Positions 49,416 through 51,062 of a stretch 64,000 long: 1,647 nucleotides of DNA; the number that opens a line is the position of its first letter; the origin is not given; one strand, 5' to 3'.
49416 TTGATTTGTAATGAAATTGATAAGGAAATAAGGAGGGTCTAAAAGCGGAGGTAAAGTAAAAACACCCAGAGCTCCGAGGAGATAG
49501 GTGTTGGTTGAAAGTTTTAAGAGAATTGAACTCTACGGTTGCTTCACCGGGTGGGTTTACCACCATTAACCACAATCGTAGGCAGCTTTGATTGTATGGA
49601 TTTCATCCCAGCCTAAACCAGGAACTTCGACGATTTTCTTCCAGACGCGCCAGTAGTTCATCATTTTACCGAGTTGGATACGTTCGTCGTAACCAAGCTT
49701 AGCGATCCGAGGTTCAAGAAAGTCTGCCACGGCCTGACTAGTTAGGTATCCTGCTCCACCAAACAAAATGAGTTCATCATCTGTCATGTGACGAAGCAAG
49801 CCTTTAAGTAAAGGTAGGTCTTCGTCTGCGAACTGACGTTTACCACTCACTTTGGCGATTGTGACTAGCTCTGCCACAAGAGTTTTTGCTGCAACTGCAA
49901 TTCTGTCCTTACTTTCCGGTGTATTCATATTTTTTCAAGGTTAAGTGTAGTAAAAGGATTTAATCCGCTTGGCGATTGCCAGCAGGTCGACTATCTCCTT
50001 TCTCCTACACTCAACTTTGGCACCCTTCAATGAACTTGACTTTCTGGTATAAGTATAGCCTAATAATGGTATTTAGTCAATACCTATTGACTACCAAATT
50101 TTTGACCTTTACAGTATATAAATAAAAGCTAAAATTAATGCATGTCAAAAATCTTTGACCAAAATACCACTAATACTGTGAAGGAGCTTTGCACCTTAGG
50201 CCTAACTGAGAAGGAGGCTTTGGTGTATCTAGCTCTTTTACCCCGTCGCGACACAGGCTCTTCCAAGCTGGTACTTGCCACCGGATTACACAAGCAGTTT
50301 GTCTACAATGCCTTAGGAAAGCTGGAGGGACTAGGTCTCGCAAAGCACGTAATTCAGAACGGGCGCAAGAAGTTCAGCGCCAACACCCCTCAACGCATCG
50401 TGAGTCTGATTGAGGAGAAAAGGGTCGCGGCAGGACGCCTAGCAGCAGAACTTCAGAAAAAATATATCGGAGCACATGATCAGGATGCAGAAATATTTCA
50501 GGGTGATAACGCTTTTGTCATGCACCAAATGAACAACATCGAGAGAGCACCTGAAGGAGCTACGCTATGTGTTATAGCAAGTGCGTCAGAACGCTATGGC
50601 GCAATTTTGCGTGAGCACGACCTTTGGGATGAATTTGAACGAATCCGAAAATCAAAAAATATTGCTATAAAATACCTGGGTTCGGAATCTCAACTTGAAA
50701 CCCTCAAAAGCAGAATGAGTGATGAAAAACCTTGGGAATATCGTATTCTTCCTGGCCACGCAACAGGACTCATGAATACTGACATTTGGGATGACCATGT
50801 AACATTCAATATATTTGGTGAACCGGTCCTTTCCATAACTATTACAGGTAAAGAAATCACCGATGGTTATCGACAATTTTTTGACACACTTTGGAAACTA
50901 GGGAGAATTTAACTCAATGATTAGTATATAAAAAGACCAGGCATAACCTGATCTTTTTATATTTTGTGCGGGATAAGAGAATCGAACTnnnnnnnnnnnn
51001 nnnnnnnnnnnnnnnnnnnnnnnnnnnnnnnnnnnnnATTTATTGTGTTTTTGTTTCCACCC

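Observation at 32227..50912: Six diverged paralogous TrmB-like regulators, each divergently paired with a different partner gene: a repeated regulator-plus-cargo module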

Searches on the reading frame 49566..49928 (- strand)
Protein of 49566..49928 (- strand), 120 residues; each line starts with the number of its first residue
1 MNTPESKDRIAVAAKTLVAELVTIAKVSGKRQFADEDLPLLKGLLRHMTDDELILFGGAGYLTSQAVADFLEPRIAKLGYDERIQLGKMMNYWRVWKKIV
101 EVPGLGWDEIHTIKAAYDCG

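Call 7: search_protein_families(library=pfam, proteins=[window:49566-49928:-], max_evalue=0.05)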
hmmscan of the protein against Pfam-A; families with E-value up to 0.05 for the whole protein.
window:49566-49928:- (120 aa): 1 family
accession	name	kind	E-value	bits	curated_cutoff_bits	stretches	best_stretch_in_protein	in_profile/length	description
PF12776.13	Myb_DNA-bind_3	-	0.012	17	23.6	1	86-112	58-84/96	Myb/SANT-like DNA-binding domain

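Call 44: search_protein_families(library=padloc, proteins=[window:49566-49928:-], max_evalue=0.01)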
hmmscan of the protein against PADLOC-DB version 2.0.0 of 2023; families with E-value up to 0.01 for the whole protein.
window:49566-49928:- (120 aa): 0 families

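Call 45: search_protein_families(library=phrogs, proteins=[window:49566-49928:-], max_evalue=0.01)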
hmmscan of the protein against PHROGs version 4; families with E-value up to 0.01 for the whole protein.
window:49566-49928:- (120 aa): 0 families

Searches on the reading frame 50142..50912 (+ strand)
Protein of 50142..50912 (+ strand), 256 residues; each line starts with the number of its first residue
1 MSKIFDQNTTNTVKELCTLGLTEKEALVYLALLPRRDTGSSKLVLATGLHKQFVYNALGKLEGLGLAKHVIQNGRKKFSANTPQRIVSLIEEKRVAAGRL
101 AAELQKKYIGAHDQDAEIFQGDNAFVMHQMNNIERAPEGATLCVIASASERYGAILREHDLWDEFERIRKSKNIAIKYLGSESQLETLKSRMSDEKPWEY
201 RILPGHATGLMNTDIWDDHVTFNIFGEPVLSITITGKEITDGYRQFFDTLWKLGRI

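Call 3: search_protein_families(library=pfam, proteins=[window:50142-50912:+], max_evalue=0.1)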
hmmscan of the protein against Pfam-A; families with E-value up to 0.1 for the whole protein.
window:50142-50912:+ (256 aa): 1 family
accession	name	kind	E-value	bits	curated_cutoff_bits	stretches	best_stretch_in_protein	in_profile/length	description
PF01978.25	TrmB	-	1.4e-07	31.7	25.6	1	18-80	3-64/68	Sugar-specific transcriptional regulator TrmB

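Call 8: search_protein_families(library=ncbifam, proteins=[window:50142-50912:+], max_evalue=0.01)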
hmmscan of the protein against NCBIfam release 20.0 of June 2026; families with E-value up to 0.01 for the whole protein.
window:50142-50912:+ (256 aa): 0 families
